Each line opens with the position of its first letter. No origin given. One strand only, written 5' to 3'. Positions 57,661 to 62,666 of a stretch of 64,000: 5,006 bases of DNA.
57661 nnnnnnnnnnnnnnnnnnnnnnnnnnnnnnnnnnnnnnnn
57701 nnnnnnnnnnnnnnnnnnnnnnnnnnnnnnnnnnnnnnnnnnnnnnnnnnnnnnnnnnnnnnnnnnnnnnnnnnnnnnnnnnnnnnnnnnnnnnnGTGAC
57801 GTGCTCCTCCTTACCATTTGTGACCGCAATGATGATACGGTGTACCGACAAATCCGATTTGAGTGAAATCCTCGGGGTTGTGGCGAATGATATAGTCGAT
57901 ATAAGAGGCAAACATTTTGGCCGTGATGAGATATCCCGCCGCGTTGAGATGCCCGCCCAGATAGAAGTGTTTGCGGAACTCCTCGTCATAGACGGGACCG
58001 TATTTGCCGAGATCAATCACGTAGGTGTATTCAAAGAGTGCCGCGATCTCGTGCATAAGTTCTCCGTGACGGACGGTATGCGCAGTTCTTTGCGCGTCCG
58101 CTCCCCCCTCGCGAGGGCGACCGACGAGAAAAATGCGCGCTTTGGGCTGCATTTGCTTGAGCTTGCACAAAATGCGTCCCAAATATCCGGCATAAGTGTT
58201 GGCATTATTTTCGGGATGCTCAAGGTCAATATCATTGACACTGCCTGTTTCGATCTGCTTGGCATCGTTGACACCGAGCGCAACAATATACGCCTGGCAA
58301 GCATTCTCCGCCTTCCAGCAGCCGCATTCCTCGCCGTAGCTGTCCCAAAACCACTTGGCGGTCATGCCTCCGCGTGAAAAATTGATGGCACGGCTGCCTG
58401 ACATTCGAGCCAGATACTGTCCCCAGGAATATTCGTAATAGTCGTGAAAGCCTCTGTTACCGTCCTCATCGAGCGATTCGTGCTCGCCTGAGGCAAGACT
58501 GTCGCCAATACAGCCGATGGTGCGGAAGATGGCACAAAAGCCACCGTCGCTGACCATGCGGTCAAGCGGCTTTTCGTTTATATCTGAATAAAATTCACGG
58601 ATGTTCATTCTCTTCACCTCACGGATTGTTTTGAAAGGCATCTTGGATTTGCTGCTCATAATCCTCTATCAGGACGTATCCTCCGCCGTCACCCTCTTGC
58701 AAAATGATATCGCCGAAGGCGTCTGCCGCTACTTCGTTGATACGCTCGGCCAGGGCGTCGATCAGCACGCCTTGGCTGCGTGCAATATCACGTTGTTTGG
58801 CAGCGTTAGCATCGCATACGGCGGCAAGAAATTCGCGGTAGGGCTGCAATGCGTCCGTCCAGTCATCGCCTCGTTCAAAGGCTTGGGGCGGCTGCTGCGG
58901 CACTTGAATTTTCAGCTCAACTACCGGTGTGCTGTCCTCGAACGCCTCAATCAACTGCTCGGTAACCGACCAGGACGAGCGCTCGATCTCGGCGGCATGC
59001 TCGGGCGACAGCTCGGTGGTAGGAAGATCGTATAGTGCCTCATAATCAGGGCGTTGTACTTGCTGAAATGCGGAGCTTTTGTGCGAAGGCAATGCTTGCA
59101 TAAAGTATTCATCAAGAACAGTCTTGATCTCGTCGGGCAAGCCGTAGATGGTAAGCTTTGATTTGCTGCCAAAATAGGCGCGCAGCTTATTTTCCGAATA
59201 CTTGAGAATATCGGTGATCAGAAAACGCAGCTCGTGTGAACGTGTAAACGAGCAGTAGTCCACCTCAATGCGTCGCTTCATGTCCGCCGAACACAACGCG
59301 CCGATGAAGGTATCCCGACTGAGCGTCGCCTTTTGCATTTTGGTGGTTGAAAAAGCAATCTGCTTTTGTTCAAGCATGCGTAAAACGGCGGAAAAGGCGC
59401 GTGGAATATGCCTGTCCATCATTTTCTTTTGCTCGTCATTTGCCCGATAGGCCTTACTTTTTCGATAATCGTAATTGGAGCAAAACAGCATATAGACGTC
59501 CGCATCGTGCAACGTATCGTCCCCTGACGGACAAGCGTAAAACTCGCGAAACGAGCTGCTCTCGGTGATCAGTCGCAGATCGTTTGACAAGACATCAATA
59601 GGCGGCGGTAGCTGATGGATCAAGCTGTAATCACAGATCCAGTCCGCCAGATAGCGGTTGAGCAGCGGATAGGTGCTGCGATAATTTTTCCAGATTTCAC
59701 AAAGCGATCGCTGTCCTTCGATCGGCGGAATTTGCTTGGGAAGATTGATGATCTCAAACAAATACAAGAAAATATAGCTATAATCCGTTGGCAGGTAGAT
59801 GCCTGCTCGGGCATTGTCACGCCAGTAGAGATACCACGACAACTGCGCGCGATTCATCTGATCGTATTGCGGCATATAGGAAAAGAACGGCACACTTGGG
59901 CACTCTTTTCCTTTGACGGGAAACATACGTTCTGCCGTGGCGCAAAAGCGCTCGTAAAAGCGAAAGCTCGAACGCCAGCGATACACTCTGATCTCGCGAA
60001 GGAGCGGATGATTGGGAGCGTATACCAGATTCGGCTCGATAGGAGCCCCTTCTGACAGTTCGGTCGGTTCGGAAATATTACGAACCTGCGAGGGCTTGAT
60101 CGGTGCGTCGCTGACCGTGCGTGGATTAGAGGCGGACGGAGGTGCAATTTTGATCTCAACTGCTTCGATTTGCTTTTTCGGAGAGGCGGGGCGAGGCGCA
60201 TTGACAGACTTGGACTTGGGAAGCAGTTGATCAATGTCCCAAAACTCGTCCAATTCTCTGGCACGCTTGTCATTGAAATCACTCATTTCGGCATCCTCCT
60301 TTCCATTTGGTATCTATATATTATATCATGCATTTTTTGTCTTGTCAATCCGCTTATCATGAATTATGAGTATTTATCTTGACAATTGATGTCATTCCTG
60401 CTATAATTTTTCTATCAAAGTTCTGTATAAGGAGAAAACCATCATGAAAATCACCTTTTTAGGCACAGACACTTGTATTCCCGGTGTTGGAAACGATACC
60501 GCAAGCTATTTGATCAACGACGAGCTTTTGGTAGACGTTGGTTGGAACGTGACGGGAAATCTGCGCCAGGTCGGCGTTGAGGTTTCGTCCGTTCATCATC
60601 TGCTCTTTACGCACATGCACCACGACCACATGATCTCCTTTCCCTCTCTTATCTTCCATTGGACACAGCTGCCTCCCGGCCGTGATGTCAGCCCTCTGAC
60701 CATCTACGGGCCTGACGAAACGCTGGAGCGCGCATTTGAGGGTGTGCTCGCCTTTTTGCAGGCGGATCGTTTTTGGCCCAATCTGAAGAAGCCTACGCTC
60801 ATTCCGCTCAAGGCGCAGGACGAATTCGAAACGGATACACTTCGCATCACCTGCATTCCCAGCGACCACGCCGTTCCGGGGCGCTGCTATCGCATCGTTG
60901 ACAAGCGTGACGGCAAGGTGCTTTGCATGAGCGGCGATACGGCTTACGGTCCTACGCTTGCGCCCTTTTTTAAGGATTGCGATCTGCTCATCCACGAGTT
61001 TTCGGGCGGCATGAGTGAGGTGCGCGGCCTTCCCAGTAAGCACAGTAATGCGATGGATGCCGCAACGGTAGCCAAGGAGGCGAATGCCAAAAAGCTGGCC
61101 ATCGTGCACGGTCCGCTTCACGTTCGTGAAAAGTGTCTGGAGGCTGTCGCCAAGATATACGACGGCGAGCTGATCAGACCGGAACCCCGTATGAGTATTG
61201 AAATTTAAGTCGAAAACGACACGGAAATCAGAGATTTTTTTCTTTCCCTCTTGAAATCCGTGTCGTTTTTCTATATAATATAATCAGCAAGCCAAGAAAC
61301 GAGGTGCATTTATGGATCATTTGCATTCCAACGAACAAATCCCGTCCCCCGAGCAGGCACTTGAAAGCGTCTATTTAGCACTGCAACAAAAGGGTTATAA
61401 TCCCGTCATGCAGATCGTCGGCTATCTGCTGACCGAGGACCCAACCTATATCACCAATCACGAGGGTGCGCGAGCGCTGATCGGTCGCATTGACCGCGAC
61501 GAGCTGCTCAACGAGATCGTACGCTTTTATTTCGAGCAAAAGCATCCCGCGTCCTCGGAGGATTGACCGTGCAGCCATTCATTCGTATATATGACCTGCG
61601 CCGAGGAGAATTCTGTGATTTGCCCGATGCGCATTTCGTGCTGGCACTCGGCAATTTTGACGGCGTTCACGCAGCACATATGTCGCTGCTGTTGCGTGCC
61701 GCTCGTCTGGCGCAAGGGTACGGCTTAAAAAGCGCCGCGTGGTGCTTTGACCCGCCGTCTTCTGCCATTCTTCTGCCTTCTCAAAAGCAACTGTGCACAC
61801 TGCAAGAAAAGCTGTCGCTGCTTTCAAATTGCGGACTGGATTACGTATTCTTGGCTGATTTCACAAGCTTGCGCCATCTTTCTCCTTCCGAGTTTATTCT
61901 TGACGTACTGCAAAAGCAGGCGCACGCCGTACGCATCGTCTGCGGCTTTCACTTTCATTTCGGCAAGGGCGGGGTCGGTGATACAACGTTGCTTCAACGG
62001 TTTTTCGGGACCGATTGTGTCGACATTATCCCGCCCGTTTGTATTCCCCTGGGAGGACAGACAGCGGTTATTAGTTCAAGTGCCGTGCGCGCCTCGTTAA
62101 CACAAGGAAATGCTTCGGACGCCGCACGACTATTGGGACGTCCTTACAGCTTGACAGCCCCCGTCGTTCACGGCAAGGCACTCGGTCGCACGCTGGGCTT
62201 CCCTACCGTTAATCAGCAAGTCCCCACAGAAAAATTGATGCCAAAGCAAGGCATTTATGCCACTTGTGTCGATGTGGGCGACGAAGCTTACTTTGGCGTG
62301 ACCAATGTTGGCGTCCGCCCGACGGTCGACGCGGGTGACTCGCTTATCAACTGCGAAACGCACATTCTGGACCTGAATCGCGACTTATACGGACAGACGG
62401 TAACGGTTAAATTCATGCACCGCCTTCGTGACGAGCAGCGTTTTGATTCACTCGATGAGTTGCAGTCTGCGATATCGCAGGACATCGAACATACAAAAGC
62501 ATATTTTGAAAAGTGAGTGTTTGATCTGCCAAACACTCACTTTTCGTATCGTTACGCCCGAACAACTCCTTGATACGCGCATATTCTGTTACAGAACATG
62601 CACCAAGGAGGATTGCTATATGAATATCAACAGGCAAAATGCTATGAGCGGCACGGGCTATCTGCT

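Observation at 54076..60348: Shango-like TerB / ATPase / helicase cassette carrying a fourth, SGNH-esterase gene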

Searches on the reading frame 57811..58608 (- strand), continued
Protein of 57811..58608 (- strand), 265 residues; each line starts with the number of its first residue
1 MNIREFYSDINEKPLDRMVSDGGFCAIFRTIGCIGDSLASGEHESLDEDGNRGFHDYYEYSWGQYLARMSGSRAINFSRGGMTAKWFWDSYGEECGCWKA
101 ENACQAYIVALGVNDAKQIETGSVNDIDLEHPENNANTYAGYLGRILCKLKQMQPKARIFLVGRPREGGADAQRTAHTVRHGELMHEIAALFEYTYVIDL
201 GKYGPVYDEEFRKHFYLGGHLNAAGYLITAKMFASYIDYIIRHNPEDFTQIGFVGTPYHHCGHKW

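Call 50: fold_search(model_id=the predicted structure, library=pdb)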
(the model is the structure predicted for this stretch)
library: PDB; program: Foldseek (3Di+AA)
matches with E <= 10: 1291; with E <= 0.001: 114
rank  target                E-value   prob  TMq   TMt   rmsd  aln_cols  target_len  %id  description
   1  8ik1_B                1.1e-07  1.00  0.49  0.61   7.8       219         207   22  EstL5 in complex of PMSF (released 2023-03-29)
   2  8ik1_A                1.9e-07  1.00  0.49  0.61   7.8       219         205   21  EstL5 in complex of PMSF (released 2023-03-29)
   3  7e16_A                1.3e-06  1.00  0.50  0.62   7.7       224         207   20  crystal structure of GDSL esterase from Geobacillus thermodenitrificans (released 2021-04-14)
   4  1fxw_A                1.8e-06  1.00  0.47  0.57   5.4       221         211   18  CRYSTAL STRUCTURE OF THE RECOMBINANT ALPHA1/ALPHA2 CATALYTIC HETERODIMER OF BOVINE BRAIN PLATELET-ACTIVATING FACTOR AC (released 2001-12-12)
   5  6lfc_B                4.9e-06  1.00  0.51  0.75   4.1       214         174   15  E. coli Thioesterase I mutant DG (released 2020-07-15)
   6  6lfc_A                5.5e-06  1.00  0.51  0.74   4.1       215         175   16  E. coli Thioesterase I mutant DG (released 2020-07-15)
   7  5tif                  5.5e-06  1.00  0.52  0.73   5.0       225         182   17  x-ray structure of acyl-CoA thioesterase I, TesA, triple mutant M141L/Y145K/L146K in complex with octanoic acid (released 2017-04-26)
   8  4jj6_A                5.8e-06  1.00  0.48  0.57   8.4       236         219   19  Crystal structure of a catalytic mutant of Axe2 (Axe2-H194A), an acetylxylan esterase from Geobacillus stearothermophi (released 2014-03-12)
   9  3dt6                  5.8e-06  1.00  0.47  0.56  12.6       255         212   18  Crystal Structure of Bovin Brain Platelet Activating Factor Acetylhydrolase Covalently Inhibited by Paraoxon (released 2009-05-12)
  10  5tie                  6.5e-06  1.00  0.52  0.74   5.2       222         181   16  x-ray structure of acyl-CoA thioesterase I, TesA, mutant M141L/Y145K/L146K at pH 7.5 in complex with octanoic acid (released 2017-04-26)
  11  3w7v_A                6.5e-06  1.00  0.48  0.56   8.4       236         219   19  Crystal Structure of Axe2, an Acetylxylan Esterase from Geobacillus stearothermophilus (released 2014-02-12)
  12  6lfb                  8.8e-06  1.00  0.50  0.71   5.2       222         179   15  E. coli Thioesterase I mutant DG (released 2020-07-15)
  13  2w9x_B                8.8e-06  1.00  0.46  0.38  12.7       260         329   13  The active site of a carbohydrate esterase displays divergent catalytic and non-catalytic binding functions (released 2009-03-24)
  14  5tid                  9.8e-06  1.00  0.50  0.71   5.7       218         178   17  X-ray structure of acyl-CoA thioesterase I, TesA, mutant M141L/Y145K/L146K at pH 5 in complex with octanoic acid (released 2017-04-26)
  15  1wab                  9.8e-06  1.00  0.46  0.56   6.4       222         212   18  PLATELET-ACTIVATING FACTOR ACETYLHYDROLASE (released 1997-11-12)
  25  4q7q_A                1.4e-05  1.00  0.52  0.53   8.7       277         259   20  The crystal structure of a possible lipase from Chitinophaga pinensis DSM 2588 (released 2014-05-14)
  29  1fxw_F                1.9e-05  1.00  0.47  0.58  12.3       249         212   17  CRYSTAL STRUCTURE OF THE RECOMBINANT ALPHA1/ALPHA2 CATALYTIC HETERODIMER OF BOVINE BRAIN PLATELET-ACTIVATING FACTOR AC (released 2001-12-12)
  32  2wao_A                2.1e-05  1.00  0.56  0.47   5.0       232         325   14  Structure of a family two carbohydrate esterase from Clostridium thermocellum in complex with cellohexaose (released 2009-10-06)
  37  6lfc_D                2.4e-05  1.00  0.47  0.68   5.6       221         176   16  E. coli Thioesterase I mutant DG (released 2020-07-15)
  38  4q7q_B                2.4e-05  1.00  0.50  0.52   9.2       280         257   18  The crystal structure of a possible lipase from Chitinophaga pinensis DSM 2588 (released 2014-05-14)
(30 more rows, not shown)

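Call 51: find_encoding_contigs(protein=P0009, flank=3000, max_places=3)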
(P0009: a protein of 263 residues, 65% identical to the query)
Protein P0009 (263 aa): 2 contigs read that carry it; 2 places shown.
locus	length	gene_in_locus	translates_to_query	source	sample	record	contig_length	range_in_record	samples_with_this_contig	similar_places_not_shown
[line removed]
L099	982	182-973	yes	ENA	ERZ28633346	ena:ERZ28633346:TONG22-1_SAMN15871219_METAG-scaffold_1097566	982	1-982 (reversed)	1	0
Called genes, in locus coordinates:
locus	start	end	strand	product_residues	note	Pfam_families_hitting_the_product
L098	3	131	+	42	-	?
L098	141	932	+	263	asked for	PF13472:Lipase_GDSL_2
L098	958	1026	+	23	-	?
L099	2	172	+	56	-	?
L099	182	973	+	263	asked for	PF13472:Lipase_GDSL_2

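Call 52: find_encoding_contigs(protein=P0002, flank=7000, max_places=2)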
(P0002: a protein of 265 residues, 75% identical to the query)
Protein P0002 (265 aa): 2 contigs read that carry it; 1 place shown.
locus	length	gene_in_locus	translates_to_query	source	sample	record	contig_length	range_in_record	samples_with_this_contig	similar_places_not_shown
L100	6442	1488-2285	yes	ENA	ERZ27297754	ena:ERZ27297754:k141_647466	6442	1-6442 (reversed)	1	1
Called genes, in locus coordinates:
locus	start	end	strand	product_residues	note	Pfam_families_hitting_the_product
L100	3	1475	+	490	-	?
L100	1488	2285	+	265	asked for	PF13472:Lipase_GDSL_2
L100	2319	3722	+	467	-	PF10923:BrxC_BrxD, PF13191:AAA_16 (weak)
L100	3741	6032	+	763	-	PF00270:DEAD, PF04851:ResIII, PF00271:Helicase_C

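Call 53: find_encoding_contigs(protein=P0007, flank=7000, max_places=2)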
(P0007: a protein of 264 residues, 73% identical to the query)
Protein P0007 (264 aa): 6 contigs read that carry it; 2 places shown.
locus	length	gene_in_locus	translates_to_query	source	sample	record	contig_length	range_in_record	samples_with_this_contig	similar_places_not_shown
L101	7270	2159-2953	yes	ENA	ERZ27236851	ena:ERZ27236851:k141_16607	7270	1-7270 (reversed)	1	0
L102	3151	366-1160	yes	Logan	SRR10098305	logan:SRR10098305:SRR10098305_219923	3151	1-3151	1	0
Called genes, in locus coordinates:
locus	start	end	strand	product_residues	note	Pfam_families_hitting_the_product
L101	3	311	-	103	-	?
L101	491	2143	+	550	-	PF13208:TerB_N, PF15615:TerB_C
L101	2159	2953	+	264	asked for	PF13472:Lipase_GDSL_2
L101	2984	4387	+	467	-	PF10923:BrxC_BrxD, PF13191:AAA_16 (weak)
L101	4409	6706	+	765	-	PF00270:DEAD, PF04851:ResIII, PF00271:Helicase_C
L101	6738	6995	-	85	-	-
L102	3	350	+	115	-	?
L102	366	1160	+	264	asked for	PF13472:Lipase_GDSL_2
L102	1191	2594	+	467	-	PF10923:BrxC_BrxD, PF13191:AAA_16 (weak)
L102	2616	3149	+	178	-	?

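Call 71: search_protein_families(library=pfam, proteins=[P0075, P0019, P0115], max_evalue=0.001)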
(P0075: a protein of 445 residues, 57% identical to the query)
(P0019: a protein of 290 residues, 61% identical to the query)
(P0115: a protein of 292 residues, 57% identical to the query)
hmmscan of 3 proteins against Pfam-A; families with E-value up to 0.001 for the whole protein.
P0075 (445 aa): 3 families
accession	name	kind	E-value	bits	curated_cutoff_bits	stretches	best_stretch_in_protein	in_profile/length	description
PF00293.34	NUDIX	-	1.4e-15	57.9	21.1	1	41-148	11-119/134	NUDIX domain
PF13472.12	Lipase_GDSL_2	-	5.1e-13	50.3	32.9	1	210-405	1-176/178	GDSL-like Lipase/Acylhydrolase family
PF00657.28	Lipase_GDSL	-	4.3e-08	34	23.6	1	208-374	1-169/208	GDSL-like Lipase/Acylhydrolase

P0019 (290 aa): 2 families
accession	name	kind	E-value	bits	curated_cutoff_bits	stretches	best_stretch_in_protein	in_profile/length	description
PF13472.12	Lipase_GDSL_2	-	3.6e-13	50.8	32.9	1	54-251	1-176/178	GDSL-like Lipase/Acylhydrolase family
PF00657.28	Lipase_GDSL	-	1.6e-06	28.9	23.6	1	52-254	1-204/208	GDSL-like Lipase/Acylhydrolase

P0115 (292 aa): 2 families
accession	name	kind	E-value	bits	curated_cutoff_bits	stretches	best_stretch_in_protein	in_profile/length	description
PF13472.12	Lipase_GDSL_2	-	2.7e-14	54.5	32.9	1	61-253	1-176/178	GDSL-like Lipase/Acylhydrolase family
PF00657.28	Lipase_GDSL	-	2.8e-10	41.1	23.6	1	59-257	1-205/208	GDSL-like Lipase/Acylhydrolase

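Call 72: find_encoding_contigs(protein=P0075, flank=2000, max_places=2)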
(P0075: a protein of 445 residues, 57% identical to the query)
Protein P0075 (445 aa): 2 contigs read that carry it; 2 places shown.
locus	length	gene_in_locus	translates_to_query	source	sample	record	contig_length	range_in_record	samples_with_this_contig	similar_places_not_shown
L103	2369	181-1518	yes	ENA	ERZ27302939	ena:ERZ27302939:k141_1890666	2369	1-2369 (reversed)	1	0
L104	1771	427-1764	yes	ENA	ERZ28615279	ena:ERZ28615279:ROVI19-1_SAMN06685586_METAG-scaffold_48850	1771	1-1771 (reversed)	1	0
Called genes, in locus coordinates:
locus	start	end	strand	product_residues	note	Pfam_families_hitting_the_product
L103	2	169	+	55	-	?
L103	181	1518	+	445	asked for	PF00293:NUDIX, PF00657:Lipase_GDSL, PF13472:Lipase_GDSL_2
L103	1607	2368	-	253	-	?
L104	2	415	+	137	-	?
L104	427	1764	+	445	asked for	PF00293:NUDIX, PF00657:Lipase_GDSL, PF13472:Lipase_GDSL_2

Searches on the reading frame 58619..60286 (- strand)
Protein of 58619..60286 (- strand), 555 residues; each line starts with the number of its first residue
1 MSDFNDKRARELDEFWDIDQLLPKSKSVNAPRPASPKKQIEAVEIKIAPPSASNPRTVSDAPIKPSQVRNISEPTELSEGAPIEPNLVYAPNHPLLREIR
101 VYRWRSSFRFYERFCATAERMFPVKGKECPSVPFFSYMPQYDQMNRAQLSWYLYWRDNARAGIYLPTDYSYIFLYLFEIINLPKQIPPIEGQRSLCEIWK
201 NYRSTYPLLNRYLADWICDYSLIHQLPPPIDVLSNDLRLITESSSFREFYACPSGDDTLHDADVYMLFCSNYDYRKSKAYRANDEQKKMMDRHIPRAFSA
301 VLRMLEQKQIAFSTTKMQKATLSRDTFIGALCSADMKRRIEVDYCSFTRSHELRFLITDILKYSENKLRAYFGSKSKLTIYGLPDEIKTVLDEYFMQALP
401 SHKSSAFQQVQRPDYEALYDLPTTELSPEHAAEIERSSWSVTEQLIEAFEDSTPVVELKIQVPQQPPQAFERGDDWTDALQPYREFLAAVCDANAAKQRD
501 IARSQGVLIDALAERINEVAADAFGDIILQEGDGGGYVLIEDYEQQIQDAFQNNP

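Call 3: search_protein_families(library=pfam, proteins=[window:58619-60286:-], max_evalue=0.01)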
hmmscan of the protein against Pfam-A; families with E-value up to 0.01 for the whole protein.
window:58619-60286:- (555 aa): 2 families
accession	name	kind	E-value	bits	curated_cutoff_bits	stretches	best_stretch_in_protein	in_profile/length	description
PF13208.11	TerB_N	-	2.6e-20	73.5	25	1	112-226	32-137/207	TerB N-terminal domain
PF15615.11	TerB_C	-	1.2e-07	32.5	26.3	1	432-547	25-147/148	TerB-C domain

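Call 4: search_protein_families(library=padloc, proteins=[window:58619-60286:-], max_evalue=0.01)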
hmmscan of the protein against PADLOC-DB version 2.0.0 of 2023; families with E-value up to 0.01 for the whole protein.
window:58619-60286:- (555 aa): 1 family
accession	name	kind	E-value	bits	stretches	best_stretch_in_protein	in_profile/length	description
PDLC03958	SngA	-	9.9e-57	191.7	1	78-549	66-525/528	-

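Call 5: search_protein_families(library=ncbifam, proteins=[window:58619-60286:-], max_evalue=0.01)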
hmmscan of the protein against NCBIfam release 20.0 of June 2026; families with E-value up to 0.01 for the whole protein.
window:58619-60286:- (555 aa): 0 families

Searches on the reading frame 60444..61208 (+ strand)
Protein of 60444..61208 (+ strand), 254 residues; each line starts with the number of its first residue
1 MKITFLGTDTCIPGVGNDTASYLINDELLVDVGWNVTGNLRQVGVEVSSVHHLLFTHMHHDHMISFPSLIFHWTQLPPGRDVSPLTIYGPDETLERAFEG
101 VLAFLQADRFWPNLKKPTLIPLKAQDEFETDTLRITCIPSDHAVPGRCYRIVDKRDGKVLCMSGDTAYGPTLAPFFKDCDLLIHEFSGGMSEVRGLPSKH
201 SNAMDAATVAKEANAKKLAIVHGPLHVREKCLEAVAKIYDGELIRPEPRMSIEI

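Call 65: search_protein_families(library=pfam, proteins=[window:60444-61208:+], max_evalue=0.001)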
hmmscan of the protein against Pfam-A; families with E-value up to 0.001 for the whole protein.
window:60444-61208:+ (254 aa): 2 families
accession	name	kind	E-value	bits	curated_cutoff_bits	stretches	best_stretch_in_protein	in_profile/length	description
PF12706.13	Lactamase_B_2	-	6.5e-13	49.2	27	1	28-222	3-199/200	Beta-lactamase superfamily domain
PF00753.33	Lactamase_B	-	1.5e-05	25.4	22.7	1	19-74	6-68/196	Metallo-beta-lactamase superfamily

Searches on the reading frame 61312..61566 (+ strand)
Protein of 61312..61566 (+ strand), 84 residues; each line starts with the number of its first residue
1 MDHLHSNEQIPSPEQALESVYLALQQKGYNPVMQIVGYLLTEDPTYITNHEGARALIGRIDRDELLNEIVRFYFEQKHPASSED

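Call 65: search_protein_families(library=pfam, proteins=[window:61312-61566:+], max_evalue=0.001)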
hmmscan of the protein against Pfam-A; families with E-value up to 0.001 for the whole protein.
window:61312-61566:+ (84 aa): 1 family
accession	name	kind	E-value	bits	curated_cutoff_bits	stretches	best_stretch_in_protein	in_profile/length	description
PF06135.17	IreB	-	7.8e-29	100.1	25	1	8-74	11-77/78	IreB regulatory phosphoprotein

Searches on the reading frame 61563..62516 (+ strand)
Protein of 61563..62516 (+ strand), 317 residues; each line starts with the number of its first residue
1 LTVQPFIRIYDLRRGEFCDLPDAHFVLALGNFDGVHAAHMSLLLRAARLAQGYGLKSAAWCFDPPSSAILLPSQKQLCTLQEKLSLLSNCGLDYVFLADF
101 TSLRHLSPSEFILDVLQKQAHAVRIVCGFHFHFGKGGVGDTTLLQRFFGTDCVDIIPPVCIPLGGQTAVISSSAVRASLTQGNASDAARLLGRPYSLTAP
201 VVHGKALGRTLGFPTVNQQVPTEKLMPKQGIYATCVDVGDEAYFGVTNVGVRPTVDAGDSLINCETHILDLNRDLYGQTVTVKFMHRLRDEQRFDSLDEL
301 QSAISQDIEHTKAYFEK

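Call 65: search_protein_families(library=pfam, proteins=[window:61563-62516:+], max_evalue=0.001)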
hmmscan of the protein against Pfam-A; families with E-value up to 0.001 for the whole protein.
window:61563-62516:+ (317 aa): 2 families
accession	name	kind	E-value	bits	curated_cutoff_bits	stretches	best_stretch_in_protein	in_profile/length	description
PF01687.23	Flavokinase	-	1.1e-43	148.9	19.6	1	191-315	1-124/124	Riboflavin kinase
PF06574.18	FAD_syn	-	1.1e-28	100.5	27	1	24-148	7-134/158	FAD synthetase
